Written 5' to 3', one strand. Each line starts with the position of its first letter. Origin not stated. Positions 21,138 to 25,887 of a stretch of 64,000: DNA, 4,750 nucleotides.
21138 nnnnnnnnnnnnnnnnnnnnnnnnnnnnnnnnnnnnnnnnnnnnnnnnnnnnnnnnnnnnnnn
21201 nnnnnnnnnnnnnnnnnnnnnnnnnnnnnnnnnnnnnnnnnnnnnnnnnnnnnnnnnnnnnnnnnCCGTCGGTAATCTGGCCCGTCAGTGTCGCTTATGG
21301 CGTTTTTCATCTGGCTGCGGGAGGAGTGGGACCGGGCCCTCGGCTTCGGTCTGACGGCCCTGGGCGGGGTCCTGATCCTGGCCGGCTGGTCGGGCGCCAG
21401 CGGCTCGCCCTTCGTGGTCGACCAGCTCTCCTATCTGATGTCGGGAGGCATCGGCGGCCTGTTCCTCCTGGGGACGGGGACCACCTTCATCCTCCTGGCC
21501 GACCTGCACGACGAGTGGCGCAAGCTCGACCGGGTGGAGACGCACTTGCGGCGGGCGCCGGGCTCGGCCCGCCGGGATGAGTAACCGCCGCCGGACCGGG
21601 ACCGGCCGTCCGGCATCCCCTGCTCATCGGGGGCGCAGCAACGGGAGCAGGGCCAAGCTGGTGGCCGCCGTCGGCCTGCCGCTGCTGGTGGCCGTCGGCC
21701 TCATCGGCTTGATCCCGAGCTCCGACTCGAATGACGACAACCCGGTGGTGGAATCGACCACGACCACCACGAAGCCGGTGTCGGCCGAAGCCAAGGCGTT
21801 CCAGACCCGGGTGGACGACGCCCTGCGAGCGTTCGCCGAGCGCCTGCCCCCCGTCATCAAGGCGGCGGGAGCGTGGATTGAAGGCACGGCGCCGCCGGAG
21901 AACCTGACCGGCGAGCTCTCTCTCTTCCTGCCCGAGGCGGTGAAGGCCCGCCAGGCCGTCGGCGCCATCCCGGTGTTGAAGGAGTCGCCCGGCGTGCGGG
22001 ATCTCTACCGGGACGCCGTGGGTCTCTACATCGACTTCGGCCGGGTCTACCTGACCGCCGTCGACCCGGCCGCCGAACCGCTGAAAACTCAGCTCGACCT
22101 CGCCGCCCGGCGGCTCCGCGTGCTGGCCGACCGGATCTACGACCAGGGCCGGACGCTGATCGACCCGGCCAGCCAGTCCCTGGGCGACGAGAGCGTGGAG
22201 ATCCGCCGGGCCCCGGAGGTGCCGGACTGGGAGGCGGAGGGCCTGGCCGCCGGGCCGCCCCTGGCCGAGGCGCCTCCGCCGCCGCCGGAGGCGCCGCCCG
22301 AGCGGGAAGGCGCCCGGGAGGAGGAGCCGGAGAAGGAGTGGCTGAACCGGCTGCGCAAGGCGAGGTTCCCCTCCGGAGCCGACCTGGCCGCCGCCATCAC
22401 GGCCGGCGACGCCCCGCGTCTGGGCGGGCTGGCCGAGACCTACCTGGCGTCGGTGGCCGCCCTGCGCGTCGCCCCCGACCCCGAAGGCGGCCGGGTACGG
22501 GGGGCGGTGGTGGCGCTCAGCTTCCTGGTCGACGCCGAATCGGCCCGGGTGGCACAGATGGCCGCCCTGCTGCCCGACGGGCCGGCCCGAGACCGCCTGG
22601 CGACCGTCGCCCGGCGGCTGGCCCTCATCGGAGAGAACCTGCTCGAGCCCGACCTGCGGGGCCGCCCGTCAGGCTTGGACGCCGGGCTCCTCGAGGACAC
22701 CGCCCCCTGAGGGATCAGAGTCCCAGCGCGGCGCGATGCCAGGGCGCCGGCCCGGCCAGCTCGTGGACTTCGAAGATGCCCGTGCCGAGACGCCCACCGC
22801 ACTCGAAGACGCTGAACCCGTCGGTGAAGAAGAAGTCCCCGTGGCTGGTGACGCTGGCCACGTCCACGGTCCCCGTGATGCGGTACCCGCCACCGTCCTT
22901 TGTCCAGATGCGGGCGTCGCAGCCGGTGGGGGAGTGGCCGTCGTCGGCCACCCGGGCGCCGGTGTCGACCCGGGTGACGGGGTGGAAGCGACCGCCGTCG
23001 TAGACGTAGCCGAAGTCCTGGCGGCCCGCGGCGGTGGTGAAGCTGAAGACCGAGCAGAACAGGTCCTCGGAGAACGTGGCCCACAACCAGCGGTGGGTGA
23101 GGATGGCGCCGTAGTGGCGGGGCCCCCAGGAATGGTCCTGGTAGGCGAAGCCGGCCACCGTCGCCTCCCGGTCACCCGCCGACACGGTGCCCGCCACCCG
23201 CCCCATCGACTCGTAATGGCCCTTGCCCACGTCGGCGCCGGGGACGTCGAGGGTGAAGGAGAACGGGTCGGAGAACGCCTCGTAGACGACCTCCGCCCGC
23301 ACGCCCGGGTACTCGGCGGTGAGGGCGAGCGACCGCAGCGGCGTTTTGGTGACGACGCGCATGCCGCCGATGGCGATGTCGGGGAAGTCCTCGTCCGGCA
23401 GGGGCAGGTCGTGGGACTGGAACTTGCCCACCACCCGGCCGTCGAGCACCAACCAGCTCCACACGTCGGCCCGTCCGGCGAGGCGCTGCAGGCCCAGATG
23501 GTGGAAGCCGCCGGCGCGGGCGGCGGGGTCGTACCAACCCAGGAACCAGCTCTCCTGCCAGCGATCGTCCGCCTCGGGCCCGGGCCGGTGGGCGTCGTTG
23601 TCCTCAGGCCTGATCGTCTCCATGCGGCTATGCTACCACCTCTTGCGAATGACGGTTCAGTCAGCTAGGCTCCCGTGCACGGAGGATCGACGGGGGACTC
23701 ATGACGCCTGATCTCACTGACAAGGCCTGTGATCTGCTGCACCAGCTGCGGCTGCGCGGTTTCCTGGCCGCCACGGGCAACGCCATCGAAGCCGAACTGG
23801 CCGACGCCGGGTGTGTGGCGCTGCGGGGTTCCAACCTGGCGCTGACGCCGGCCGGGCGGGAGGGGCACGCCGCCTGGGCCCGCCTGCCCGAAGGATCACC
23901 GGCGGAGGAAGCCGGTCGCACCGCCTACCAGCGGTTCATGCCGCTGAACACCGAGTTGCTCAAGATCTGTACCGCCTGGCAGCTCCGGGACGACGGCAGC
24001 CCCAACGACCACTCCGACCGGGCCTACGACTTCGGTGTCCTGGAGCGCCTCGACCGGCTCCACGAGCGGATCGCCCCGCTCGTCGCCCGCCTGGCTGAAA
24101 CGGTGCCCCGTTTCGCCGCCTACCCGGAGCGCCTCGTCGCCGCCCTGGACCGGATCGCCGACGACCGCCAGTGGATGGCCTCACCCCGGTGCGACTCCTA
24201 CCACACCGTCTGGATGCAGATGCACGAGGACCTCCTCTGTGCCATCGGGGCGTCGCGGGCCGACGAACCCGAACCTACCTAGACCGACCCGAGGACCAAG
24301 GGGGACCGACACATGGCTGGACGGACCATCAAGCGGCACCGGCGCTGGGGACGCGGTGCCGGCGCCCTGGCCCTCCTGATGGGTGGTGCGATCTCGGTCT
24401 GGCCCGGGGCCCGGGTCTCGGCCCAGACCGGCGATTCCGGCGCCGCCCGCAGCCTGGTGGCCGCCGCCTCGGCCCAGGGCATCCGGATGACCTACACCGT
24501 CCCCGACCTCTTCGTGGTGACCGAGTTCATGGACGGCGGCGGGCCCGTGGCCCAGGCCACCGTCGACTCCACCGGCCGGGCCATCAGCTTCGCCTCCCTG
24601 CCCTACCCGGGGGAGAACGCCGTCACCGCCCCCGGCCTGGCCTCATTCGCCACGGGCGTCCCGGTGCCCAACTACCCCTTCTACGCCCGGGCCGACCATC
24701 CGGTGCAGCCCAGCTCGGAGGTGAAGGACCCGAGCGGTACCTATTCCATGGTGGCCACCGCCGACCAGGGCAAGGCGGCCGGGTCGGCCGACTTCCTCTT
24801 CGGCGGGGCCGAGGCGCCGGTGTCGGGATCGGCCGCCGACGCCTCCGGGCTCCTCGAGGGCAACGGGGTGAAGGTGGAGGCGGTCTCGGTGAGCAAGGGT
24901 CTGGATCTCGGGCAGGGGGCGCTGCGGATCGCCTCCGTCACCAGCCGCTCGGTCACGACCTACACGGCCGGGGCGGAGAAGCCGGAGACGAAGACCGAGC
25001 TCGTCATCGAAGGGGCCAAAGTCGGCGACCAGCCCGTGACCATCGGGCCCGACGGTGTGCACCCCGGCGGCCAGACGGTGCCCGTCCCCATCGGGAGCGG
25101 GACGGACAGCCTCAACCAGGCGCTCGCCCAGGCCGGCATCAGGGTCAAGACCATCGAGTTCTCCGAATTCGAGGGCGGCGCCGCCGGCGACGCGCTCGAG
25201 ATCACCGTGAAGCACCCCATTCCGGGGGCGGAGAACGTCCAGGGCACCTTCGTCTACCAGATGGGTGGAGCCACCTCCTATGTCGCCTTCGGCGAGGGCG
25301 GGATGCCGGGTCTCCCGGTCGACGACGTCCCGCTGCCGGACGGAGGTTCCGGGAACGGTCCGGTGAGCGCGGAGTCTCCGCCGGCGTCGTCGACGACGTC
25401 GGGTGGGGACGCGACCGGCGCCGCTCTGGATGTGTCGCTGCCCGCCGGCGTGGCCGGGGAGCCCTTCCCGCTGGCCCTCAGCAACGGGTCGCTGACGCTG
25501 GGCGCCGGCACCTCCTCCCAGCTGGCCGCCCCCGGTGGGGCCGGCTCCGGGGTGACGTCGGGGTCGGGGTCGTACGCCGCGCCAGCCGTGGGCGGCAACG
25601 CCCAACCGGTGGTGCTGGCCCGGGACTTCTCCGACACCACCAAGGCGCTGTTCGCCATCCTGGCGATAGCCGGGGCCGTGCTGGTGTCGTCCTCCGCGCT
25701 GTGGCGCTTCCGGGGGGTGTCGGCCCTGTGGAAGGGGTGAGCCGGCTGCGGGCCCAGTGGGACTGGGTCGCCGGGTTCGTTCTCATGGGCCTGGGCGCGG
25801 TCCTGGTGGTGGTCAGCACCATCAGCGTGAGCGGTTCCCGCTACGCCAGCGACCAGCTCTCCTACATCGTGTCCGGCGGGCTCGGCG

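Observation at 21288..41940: Three paralogues of an unrecognised small membrane protein (SY[IL][MV]SGG[IL]GGL[FL]LLG ... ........[VL]E), two of them translationally coupled to ABC-transporter genes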

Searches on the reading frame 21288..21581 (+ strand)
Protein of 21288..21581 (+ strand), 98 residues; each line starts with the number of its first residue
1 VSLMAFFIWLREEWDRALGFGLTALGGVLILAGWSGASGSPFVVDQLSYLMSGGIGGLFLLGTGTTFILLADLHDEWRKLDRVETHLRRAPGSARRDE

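Call 6: search_protein_families(library=pfam, proteins=[window:21288-21581:+], max_evalue=1)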
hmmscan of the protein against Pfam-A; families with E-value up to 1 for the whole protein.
window:21288-21581:+ (98 aa): 0 families

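Call 7: search_protein_families(library=ncbifam, proteins=[window:21288-21581:+], max_evalue=1)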
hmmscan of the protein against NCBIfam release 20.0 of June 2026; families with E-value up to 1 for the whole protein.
window:21288-21581:+ (98 aa): 0 families

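Call 18: search_protein_representatives(alignment_id=A1)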
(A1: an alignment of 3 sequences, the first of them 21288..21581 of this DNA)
Query: 3 sequences, 117 profile positions. Proteins with E-value up to 0.001 (for the whole library): 1177; up to 1e-10: 583; up to 1e-30: 41. The best 150 are listed.
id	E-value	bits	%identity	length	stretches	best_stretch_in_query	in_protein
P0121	3.6e-59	213.9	-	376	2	4-97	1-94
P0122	1.5e-43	163.6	-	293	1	4-111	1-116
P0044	9.5e-43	161.0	-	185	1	2-110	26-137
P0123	2.6e-42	159.6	-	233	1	4-105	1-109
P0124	9.3e-39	148.1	-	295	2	4-95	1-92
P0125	5.8e-36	139.1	-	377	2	4-96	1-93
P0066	7.9e-36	138.7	-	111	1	5-91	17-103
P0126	2.0e-35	137.4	-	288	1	5-89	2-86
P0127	2.8e-35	136.9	-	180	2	4-102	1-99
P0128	5.2e-35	136.0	-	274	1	8-103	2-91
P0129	9.0e-35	135.3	-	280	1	5-107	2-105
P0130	1.4e-34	134.7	-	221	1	6-112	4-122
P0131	1.7e-34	134.4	-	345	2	4-99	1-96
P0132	2.3e-34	134.0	-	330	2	4-89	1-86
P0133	3.6e-34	133.3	-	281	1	4-95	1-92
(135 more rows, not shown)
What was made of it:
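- The family is large: 1177 representative clusters at E<=1e-3 and 583 at E<=1e-10 (call 18).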

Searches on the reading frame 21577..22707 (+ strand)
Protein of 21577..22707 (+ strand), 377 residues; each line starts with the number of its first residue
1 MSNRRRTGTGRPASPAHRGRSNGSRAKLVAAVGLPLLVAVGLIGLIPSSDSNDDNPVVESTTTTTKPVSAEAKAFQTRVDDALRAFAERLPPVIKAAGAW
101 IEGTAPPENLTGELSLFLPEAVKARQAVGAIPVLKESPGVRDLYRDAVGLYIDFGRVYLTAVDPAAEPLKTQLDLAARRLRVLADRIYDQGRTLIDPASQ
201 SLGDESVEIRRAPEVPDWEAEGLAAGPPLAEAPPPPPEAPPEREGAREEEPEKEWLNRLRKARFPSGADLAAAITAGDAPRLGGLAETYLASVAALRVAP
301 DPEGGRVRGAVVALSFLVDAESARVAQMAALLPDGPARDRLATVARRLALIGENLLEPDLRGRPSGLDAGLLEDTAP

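Call 10: search_protein_families(library=pfam, proteins=[window:21577-22707:+], max_evalue=0.001)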
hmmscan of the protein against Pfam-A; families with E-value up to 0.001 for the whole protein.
window:21577-22707:+ (377 aa): 0 families

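Call 54: search_protein_families(library=ncbifam, proteins=[window:21577-22707:+], max_evalue=0.01)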
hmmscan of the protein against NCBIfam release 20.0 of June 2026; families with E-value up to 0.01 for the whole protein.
window:21577-22707:+ (377 aa): 0 families

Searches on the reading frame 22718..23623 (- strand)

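Call 10: search_protein_families(library=pfam, proteins=[window:22718-23623:-], max_evalue=0.001)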
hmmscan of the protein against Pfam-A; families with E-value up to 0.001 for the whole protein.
window:22718-23623:- (302 aa): 2 families
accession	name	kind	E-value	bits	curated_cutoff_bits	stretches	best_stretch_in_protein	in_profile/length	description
PF23213.1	DUF7065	-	5.5e-33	115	27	1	6-169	15-183/183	Domain of unknown function (DUF7065)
PF23212.2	DUF7064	-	1.9e-27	96.5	24.7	1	173-288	4-124/126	Domain of unknown function (DUF7064)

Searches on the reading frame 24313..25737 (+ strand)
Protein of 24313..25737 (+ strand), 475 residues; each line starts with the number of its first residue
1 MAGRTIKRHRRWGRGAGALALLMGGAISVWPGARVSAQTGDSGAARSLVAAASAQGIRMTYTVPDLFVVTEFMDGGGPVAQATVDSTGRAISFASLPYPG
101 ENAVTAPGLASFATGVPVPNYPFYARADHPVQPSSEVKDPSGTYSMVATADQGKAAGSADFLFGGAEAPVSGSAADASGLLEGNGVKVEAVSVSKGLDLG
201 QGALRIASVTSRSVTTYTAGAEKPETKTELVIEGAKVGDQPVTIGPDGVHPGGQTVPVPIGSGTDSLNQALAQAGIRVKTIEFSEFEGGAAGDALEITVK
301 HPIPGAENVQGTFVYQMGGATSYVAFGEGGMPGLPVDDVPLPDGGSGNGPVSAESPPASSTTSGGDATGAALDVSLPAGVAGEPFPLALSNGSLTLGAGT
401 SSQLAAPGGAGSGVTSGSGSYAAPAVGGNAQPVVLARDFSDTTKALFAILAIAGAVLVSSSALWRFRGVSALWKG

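Call 10: search_protein_families(library=pfam, proteins=[window:24313-25737:+], max_evalue=0.001)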
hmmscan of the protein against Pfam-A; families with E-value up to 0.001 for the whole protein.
window:24313-25737:+ (475 aa): 0 families

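Call 54: search_protein_families(library=ncbifam, proteins=[window:24313-25737:+], max_evalue=0.01)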
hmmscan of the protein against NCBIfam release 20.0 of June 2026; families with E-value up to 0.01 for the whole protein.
window:24313-25737:+ (475 aa): 0 families

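Call 55: search_solved_structures(query=window:24313-25737:+, max_evalue=1)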
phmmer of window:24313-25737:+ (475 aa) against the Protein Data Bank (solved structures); distinct sequences matched with E-value up to 1: 1.
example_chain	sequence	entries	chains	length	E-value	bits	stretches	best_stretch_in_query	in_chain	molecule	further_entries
4z37_A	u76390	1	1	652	0.56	12.4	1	249-298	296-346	Putative mixed polyketide synthase/non-ribosomal peptide synthetase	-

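Call 60: find_homologous_proteins(query=window:24313-25737:+, max_evalue=0.00001)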
Query window:24313-25737:+ (475 aa): 202 proteins with E <= 0.00001 among 8000 candidates; the best 120 are listed.
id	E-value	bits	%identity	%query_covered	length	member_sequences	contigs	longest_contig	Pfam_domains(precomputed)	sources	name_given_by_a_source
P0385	3.9e-296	1000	100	100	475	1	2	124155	-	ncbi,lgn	-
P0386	5.8e-214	729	87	88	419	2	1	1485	-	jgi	jgi:hypothetical protein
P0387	5.2e-207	707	76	100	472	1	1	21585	-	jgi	jgi:hypothetical protein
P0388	7.4e-204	696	76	94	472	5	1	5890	-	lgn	-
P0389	9.7e-191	653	72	99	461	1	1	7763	-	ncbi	ncbi:MAG: hypothetical protein ACRDZ3_23630 [Acidimicrobiia bacterium]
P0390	2.2e-182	625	70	96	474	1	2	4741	-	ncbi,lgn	ncbi:MAG: hypothetical protein ACRD0C_12020 [Acidimicrobiia bacterium]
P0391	1.9e-179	616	76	86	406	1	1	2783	-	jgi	jgi:hypothetical protein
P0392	2.3e-173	596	64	100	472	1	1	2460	-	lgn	-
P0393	1.7e-161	556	73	80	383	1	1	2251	-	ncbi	ncbi:MAG: hypothetical protein ACRD0O_00195, partial [Acidimicrobiia bacterium]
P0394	1.6e-149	517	57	98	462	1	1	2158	-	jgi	jgi:trimeric autotransporter adhesin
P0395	1.7e-149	517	60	96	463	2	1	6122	-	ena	-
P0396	1.3e-148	514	59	96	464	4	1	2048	-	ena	-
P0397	2.0e-144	500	58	96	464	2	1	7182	-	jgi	jgi:hypothetical protein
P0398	3.0e-144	500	58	96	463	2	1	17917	-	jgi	jgi:hypothetical protein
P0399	4.4e-142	493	67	62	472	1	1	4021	-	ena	-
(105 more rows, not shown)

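Call 71: predict_structure(alignment_id=A5)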
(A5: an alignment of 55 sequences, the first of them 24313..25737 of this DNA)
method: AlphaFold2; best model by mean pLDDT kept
length: 475 residues; sequences in the alignment: 55
mean_pLDDT: 72.4   pTM: 0.63
mean pLDDT of the five models: 72.4, 70.8, 68.3, 68.0, 65.6
residues with pLDDT >= 90: 216; 70-90: 67; 50-70: 41; < 50: 151
segments of 3 or more residues with pLDDT < 50: 1-42, 330-340, 343-439
pLDDT, mean of each block of 10 residues (from residue 1): 41 47 41 41 72 94 77 81 96 80 58 71 86 89 92 97 84 97 96 96 96 97 97 96 96 70 88 97 94 96 91 95 83 45 43 40 36 31 32 30 37 40 38 41 84 92 82 72
secondary structure, 60 per line:
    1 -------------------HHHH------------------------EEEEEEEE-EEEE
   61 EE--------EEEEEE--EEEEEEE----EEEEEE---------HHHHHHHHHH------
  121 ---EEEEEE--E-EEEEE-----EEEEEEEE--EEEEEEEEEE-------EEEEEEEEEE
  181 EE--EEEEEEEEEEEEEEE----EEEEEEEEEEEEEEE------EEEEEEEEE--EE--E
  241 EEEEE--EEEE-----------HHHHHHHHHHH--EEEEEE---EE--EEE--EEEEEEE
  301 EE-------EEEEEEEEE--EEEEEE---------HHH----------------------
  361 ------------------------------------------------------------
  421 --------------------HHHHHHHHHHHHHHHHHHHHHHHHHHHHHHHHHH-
elements in order: H20-23 E48-55 E57-62 E71-76 E79-85 E90-95 H105-114 E124-129 E134-138 E144-151 E154-163 E171-182 E185-199 E204-218 E225-233 E240-245 E248-251 H263-273 E276-281 E289-291 E294-302 E310-318 E321-326 H441-474

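Call 73: fold_search(model_id=the predicted structure, library=pdb)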
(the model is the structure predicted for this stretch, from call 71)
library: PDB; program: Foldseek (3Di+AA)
matches with E <= 10: 1002; with E <= 0.001: 2
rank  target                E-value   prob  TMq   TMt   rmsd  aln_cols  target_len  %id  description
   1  9a34_MODEL_1_A        4.1e-04  0.25  0.10  0.13  24.4       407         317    9  Model of E. coli OmpT by in-cell photo-crosslinking MS and deep learning (released 2023-02-24)
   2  2x56                  8.6e-04  0.20  0.09  0.13  24.2       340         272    8  Yersinia Pestis Plasminogen Activator Pla (Native) (released 2010-07-28)
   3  2x4m_A                1.4e-03  0.23  0.11  0.15  23.0       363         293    8  Yersinia Pestis Plasminogen Activator Pla (released 2010-07-28)
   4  2r4n_A                2.1e-03  0.30  0.11  0.12  19.9       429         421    7  Crystal structure of the long-chain fatty acid transporter FadL mutant N33A (released 2008-09-16)
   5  3kvn_X                2.4e-03  0.25  0.11  0.09  21.9       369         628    9  Crystal structure of the full-length autotransporter EstA from Pseudomonas aeruginosa (released 2010-01-26)
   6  7xw0_B                2.6e-03  0.15  0.09  0.13  23.8       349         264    7  Crystal structure of pOmpT (released 2023-05-31)
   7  2x55                  2.6e-03  0.15  0.09  0.14  24.5       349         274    7  Yersinia Pestis Plasminogen Activator Pla (Native) (released 2010-07-28)
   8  7de8                  3.3e-03  0.63  0.17  0.22  15.3       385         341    8  Crystal Structure of outer membrane protein PorB with G103K mutations from Neisseria meningitidis W135 (released 2021-03-31)
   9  2x9k                  4.3e-03  0.16  0.11  0.15  21.5       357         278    8  Structure of a E.coli porin (released 2011-01-26)
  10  5nup_A                4.5e-03  0.51  0.15  0.20  15.9       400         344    7  Structural basis for maintenance of bacterial outer membrane lipid asymmetry (released 2017-10-25)
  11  2jqy_MODEL_1_A        5.0e-03  0.23  0.14  0.18  19.2       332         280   10  Outer Membrane Protein G (released 2007-10-09)
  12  2n2l_MODEL_1_A        5.9e-03  0.25  0.09  0.20  20.5       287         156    7  NMR structure of yersinia pestis ail (attachment invasion locus) in decylphosphocholine micelles calculated wi (released 2015-07-22)
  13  4fso_A                6.2e-03  0.38  0.15  0.19  21.4       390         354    8  Crystal Structure of Pseudomonas aeruginosa OccK10 (OpdN) (released 2013-07-24)
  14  6rd3_B                6.5e-03  0.54  0.15  0.20  16.1       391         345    8  Crystal structure of the wild type OmpK36 from Klebsiella pneumonia (released 2019-09-11)
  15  2f1c                  6.5e-03  0.23  0.13  0.18  18.8       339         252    6  Crystal structure of the monomeric porin OmpG (released 2006-06-27)
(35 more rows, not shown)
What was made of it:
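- Tried and rejected: Foldseek of the Sec430 model returned low-TM beta-barrel noise (call 73).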
